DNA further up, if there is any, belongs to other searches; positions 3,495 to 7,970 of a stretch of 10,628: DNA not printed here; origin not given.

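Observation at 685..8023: Operon of an excisionase-type HTH regulator and two giant paralogous exported multi-pass membrane proteins: a candidate undescribed envelope system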

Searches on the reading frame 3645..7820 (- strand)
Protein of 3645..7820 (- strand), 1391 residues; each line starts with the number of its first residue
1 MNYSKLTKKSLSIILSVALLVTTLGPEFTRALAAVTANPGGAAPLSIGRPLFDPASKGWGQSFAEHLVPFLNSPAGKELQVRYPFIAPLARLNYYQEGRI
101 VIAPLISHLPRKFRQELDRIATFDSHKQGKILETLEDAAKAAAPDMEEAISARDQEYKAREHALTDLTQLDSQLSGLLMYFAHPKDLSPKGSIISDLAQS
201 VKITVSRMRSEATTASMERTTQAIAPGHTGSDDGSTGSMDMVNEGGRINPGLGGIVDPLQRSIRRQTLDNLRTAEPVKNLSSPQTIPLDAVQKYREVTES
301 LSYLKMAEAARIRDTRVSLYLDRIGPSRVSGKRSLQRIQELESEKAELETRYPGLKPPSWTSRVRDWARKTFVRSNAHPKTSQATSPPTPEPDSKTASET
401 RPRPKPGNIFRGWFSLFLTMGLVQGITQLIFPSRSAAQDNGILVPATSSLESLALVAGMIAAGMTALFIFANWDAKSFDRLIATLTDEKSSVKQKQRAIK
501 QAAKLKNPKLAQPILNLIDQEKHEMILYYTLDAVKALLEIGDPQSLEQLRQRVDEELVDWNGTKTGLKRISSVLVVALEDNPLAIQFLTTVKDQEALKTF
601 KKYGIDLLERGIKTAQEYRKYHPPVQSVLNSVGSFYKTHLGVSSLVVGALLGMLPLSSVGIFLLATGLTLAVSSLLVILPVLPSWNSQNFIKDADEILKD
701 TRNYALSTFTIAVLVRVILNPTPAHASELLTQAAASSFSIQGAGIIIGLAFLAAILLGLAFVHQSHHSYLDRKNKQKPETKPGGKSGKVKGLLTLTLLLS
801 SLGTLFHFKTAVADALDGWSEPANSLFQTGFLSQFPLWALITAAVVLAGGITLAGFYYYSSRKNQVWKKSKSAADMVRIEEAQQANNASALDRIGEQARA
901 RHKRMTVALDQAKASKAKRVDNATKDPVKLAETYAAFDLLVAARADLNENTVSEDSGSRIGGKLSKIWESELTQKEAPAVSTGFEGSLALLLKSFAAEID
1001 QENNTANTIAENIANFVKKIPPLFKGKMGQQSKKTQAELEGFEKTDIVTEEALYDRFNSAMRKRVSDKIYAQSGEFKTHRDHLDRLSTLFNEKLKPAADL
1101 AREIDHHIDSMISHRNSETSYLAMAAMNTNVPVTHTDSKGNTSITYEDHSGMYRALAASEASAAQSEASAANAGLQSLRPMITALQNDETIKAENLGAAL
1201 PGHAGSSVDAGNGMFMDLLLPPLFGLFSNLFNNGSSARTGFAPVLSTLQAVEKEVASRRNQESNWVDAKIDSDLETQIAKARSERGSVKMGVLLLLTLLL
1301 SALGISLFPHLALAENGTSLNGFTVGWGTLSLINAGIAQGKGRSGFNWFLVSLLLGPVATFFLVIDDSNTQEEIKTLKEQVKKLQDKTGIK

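Call 6: search_protein_families(library=pfam, proteins=[window:3645-7820:-], max_evalue=0.1)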
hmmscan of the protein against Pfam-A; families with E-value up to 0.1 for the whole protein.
window:3645-7820:- (1391 aa): 2 families
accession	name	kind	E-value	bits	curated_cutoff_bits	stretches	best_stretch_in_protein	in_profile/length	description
PF13646.12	HEAT_2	-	0.00055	20.6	27.7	1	480-556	3-74/88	HEAT repeats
PF07019.17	EMC6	-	0.00097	20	23.3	1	642-710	8-74/81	EMC6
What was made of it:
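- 5910..6401 (-): A residues 474-637: HEAT-like helical-repeat insert between TM segments. HEAT_2 at 5.5e-4, below the cut-off (call 6).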

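Call 7: search_protein_families(library=ncbifam, proteins=[window:3645-7820:-], max_evalue=0.1)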
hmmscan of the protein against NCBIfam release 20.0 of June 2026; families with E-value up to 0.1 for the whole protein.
window:3645-7820:- (1391 aa): 0 families

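Call 9: search_solved_structures(query=window:3645-7820:-, max_evalue=1)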
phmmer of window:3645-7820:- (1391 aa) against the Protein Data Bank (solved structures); distinct sequences matched with E-value up to 1: 1.
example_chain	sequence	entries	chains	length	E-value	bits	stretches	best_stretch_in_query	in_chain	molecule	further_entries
9dt9_A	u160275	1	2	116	0.93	10.4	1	474-555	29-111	231_C2_TrkA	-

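Call 11: find_encoding_contigs(protein=window:3645-7820:-, flank=10000, max_places=6)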
Protein window:3645-7820:- (1391 aa): no gene with exactly this product is on record in the collection.

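Call 12: find_homologous_proteins(query=window:3645-7820:-)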
Query window:3645-7820:-: 8000 candidates shared short words with the query, none scored E <= 0.001.
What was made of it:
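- Tried and rejected: The word-indexed homolog search with full-length A found nothing (call 12).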

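Call 13: find_related_loci(query=window:3645-7820:-, collection=genome_contigs, flank=10000)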
Query window:3645-7820:- (1391 aa) in genome_contigs; peptide patterns used: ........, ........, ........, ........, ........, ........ (x = any residue, [..] = any of these).
27 stretches matched a pattern, but none encodes a relative of the query by tblastn (E <= 1e-3).

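Call 14: find_related_loci(query=window:3645-7820:-, collection=metagenome_contigs, flank=10000)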
Query window:3645-7820:- (1391 aa) in metagenome_contigs; peptide patterns used: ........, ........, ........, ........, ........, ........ (x = any residue, [..] = any of these).
32 stretches matched a pattern, but none encodes a relative of the query by tblastn (E <= 1e-3).

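Call 28: search_protein_families(library=padloc, proteins=[window:3645-7820:-], max_evalue=0.1)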
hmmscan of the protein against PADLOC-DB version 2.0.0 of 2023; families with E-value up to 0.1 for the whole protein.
window:3645-7820:- (1391 aa): 0 families

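Call 29: search_protein_families(library=phrogs, proteins=[window:3645-7820:-], max_evalue=0.1)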
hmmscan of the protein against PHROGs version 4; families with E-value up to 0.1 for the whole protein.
window:3645-7820:- (1391 aa): 4 families
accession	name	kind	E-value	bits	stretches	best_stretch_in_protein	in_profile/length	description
phrog_13090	-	unknown function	8.5e-05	23.9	1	1330-1365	10-45/123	-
phrog_8436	-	unknown function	0.00016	22.7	1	1327-1381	7-62/110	-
phrog_9201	-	unknown function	0.0071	17.5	1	1324-1359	6-41/55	-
phrog_15559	-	unknown function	0.016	16.3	0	417-489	8-80/83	-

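Call 41: search_protein_representatives(protein=window:4221-7820:-)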
Query: 1200 residues. Proteins with E-value up to 0.001 (for the whole library): 71; up to 1e-10: 59; up to 1e-30: 41. The best 71 are listed.
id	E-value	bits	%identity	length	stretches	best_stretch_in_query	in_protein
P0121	3.2e-93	330.0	47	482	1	829-1196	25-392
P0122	4.2e-87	309.7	47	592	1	830-1196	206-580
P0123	2.8e-84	300.4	47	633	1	838-1197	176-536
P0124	7.6e-80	285.7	45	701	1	839-1196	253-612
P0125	1.2e-79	285.0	43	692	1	829-1198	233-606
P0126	6.8e-78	279.2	43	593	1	838-1198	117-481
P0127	2.1e-75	271.0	45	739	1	828-1200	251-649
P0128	3.8e-75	270.1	41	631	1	839-1198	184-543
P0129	9.6e-74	265.5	42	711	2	833-1197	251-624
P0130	3.6e-72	260.3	41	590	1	841-1196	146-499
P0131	9.4e-71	255.6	40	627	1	841-1200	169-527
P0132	2.4e-70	254.2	39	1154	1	821-1196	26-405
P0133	3.8e-70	253.6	40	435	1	860-1199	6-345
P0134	1.4e-69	251.8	44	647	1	838-1200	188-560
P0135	5.3e-69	249.8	42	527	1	826-1197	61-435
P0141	1.1e-61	225.6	42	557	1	832-1197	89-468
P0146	1.5e-52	195.4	38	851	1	828-1199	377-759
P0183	6.6e-07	44.2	28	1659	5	472-559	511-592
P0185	1.6e-06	42.9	32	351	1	50-212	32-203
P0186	2.5e-06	42.3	32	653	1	9-157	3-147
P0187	7.9e-06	40.6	27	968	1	8-186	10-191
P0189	1.9e-04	36.1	29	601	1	2-184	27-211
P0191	8.6e-04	33.9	27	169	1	41-182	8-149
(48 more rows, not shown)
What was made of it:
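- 7266..7718 (-): A residues 35-185: shared N-domain, small and all-helical. Weak family hits P0185, P0186, P0189 and P0191 (call 41).
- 5910..6401 (-): Hit to the HEAT-repeat protein P0183 at 6.6e-7 (call 41).
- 3969..5336 (-): A residues 829-1284: TM helix plus ~430-aa helical module that defines an undescribed protein family. 59 representative clusters at E<=1e-10, all mapping to this segment (call 41).
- Checked: It is below Pfam's cut-off (20.6 vs 27.7 bits), but a library hit to a HEAT-repeat protein at 6.6e-7 supports it (calls 6, 41).
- Conservation changes abruptly inside A, which is orphan over 1-828 and conserved over 829-1284 (call 41).
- Tried and rejected: This was a sensitivity limit, because the exhaustive HMMER scan later found the family (call 41).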

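Call 44: search_protein_families(library=pfam, proteins=[P0121, P0123, P0124, P0127, P0132, P0146, P0185, P0186, P0189, P0191], max_evalue=0.01)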
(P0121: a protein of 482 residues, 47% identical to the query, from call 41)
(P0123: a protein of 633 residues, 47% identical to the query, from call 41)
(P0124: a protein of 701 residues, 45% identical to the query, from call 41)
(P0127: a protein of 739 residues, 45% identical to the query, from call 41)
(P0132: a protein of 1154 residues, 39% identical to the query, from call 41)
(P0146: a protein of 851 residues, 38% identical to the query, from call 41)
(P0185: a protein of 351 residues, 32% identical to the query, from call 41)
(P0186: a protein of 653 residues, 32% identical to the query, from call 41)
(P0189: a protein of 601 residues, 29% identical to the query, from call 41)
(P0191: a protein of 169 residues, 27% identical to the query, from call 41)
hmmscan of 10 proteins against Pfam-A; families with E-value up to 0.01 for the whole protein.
P0121 (482 aa): 0 families

P0123 (633 aa): 0 families

P0124 (701 aa): 0 families

P0127 (739 aa): 0 families

P0132 (1154 aa): 4 families
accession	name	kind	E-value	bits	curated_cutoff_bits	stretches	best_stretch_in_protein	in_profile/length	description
PF13646.12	HEAT_2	-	1.3e-33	115.6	27.7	5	903-975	2-74/88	HEAT repeats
PF02985.28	HEAT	-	1.4e-10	40.8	23.5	0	610-629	8-27/31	HEAT repeat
PF03130.22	HEAT_PBS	-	7.9e-08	32.5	20.9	0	950-972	3-25/27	PBS lyase HEAT-like repeat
PF21581.3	SCD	-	0.00055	20.6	27.5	0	611-635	39-63/75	Stromalin conservative domain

P0146 (851 aa): 1 family
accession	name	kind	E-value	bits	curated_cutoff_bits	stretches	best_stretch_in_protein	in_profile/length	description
PF02426.22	MIase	-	0.0089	16.6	26.7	0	512-543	15-46/90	Muconolactone delta-isomerase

P0185 (351 aa): 0 families

P0186 (653 aa): 2 families
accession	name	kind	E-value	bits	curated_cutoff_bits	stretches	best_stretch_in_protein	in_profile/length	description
PF02163.28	Peptidase_M50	-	1.8e-05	24.6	27.2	1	517-597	3-105/221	Peptidase family M50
PF13398.12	Peptidase_M50B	-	0.0008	19.6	26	1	523-597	24-94/201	Peptidase M50B-like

P0189 (601 aa): 1 family
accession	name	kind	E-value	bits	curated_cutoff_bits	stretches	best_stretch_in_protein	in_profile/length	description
PF01963.22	TraB_PrgY_gumN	-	0.00044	20.6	26.8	1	547-588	213-251/263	TraB/PrgY/gumN family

P0191 (169 aa): 0 families

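Call 45: search_protein_families(library=ncbifam, proteins=[P0121, P0123, P0124, P0127, P0132, P0146, P0186, P0189], max_evalue=0.01)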
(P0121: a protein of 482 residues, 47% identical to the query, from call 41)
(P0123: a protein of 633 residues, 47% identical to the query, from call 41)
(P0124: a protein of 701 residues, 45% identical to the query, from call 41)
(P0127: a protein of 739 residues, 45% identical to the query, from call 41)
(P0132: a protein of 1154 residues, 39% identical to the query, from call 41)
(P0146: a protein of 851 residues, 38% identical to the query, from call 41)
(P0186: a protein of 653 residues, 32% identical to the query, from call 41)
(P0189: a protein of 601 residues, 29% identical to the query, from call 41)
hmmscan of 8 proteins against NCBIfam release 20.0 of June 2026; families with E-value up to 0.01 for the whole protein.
P0121 (482 aa): 0 families

P0123 (633 aa): 0 families

P0124 (701 aa): 0 families

P0127 (739 aa): 0 families

P0132 (1154 aa): 2 families
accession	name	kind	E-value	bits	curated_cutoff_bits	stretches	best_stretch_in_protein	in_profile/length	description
NF045915.1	PhycobilmeDegNblB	equivalog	1.2e-06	28.2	300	0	574-799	7-209/214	phycobilisome degradation protein NblB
NF010374.0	PRK13800.1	equivalog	1.7e-05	23.3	1196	1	608-794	721-883/898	fumarate reductase/succinate dehydrogenase flavoprotein subunit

P0146 (851 aa): 0 families

P0186 (653 aa): 1 family
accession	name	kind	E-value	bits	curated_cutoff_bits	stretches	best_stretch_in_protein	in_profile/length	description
TIGR00054.1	TIGR00054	equivalog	0.0023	16.8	147.55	1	517-544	10-37/421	RIP metalloprotease RseP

P0189 (601 aa): 0 families

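Call 52: find_encoding_contigs(protein=P0127, flank=10000, max_places=3)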
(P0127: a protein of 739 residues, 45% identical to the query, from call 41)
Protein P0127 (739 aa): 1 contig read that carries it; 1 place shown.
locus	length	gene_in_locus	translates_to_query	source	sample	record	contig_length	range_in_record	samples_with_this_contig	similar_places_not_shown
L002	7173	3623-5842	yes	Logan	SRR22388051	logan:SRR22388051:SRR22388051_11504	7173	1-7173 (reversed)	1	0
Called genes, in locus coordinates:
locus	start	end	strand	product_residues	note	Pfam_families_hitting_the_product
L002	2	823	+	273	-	?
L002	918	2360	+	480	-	PF00512:HisKA, PF02518:HATPase_c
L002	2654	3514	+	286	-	-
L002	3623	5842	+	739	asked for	-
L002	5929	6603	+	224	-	PF20582:UPF0758_N (weak), PF04002:RadC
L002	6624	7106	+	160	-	PF01467:CTP_transf_like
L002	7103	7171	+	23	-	?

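Call 53: find_encoding_contigs(protein=P0141, flank=10000, max_places=3)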
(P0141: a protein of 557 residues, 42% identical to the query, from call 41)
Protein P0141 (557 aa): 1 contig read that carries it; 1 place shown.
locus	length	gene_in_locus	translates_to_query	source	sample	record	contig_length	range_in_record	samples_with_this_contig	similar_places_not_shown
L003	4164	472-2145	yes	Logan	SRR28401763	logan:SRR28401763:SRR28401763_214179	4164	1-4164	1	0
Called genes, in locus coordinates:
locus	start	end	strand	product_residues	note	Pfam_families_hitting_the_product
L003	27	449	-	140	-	-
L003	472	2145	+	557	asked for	-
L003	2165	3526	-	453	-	-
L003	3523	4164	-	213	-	?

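Call 65: list_cluster_members(proteins=[P0122, P0123, P0124, P0125, P0126, P0128, P0132, P0146, P0186, P0189])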
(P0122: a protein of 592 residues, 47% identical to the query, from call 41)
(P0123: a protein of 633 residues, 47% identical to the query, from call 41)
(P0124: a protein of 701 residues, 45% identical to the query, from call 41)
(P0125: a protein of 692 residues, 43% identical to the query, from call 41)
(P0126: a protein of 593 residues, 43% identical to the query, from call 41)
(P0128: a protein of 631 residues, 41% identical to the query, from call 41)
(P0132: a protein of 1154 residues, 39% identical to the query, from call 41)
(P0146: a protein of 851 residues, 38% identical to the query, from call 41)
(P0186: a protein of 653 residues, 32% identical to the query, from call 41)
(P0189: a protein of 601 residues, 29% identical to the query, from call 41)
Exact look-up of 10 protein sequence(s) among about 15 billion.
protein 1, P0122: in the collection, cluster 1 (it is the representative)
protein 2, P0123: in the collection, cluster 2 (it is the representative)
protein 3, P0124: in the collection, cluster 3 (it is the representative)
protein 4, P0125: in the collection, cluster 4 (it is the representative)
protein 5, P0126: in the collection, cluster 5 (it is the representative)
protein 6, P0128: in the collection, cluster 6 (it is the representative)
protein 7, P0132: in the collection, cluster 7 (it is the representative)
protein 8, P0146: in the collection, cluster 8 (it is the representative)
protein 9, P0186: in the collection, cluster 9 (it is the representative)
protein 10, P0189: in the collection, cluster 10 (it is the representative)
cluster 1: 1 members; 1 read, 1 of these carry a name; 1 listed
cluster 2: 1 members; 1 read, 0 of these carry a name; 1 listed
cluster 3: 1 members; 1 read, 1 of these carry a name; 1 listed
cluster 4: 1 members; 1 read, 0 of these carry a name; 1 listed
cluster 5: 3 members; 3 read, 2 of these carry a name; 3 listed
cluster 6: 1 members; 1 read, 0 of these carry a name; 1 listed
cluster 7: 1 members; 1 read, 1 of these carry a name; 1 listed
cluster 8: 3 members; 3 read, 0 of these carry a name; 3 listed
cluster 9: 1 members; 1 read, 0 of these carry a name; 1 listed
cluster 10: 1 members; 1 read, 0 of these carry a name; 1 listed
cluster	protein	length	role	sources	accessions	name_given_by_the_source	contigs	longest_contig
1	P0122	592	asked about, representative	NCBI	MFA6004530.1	MAG: hypothetical protein WC881_10730, partial [Elusimicrobiota bacterium]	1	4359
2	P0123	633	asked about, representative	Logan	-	-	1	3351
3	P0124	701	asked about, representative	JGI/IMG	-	hypothetical protein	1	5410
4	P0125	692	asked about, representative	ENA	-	-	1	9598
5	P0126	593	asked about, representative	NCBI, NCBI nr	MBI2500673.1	MAG: hypothetical protein HYW02_04245 [Deltaproteobacteria bacterium] | hypothetical protein [Deltaproteobacteria bacterium]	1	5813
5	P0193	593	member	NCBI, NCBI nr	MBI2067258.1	MAG: hypothetical protein HYT77_04520 [Deltaproteobacteria bacterium] | hypothetical protein [Deltaproteobacteria bacterium]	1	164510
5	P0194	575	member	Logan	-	-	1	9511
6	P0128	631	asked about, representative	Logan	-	-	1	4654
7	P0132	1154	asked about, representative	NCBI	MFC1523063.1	HEAT repeat domain-containing protein, partial [Elusimicrobiota bacterium]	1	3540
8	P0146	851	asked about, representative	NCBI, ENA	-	-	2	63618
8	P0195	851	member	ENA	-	-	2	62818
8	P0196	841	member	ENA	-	-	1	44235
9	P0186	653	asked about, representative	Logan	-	-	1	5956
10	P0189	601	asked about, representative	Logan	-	-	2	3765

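Call 66: find_encoding_contigs(protein=P0193, flank=10000, max_places=2)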
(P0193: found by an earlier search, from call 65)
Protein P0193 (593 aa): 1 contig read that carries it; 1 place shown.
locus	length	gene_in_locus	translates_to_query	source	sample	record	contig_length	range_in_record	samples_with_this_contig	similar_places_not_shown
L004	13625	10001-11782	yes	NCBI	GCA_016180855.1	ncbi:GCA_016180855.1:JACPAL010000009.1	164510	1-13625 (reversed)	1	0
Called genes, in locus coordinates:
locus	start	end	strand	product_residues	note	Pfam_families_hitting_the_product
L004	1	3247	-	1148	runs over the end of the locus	PF02811:PHP, PF07733:DNA_pol3_alpha, PF17657:DNA_pol3_finger, PF14579:HHH_6, PF01336:tRNA_anti-codon (weak)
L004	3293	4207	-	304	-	-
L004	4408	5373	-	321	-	-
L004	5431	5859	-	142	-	-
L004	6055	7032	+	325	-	PF01916:DS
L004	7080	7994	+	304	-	PF01370:Epimerase, PF13460:NAD_binding_10 (weak), PF16363:GDP_Man_Dehyd (weak), PF08338:DUF1731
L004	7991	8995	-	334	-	PF20903:SPL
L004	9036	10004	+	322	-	PF00389:2-Hacid_dh, PF02826:2-Hacid_dh_C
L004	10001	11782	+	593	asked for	-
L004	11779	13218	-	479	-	PF01565:FAD_binding_4, PF02913:FAD-oxidase_C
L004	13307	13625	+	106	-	?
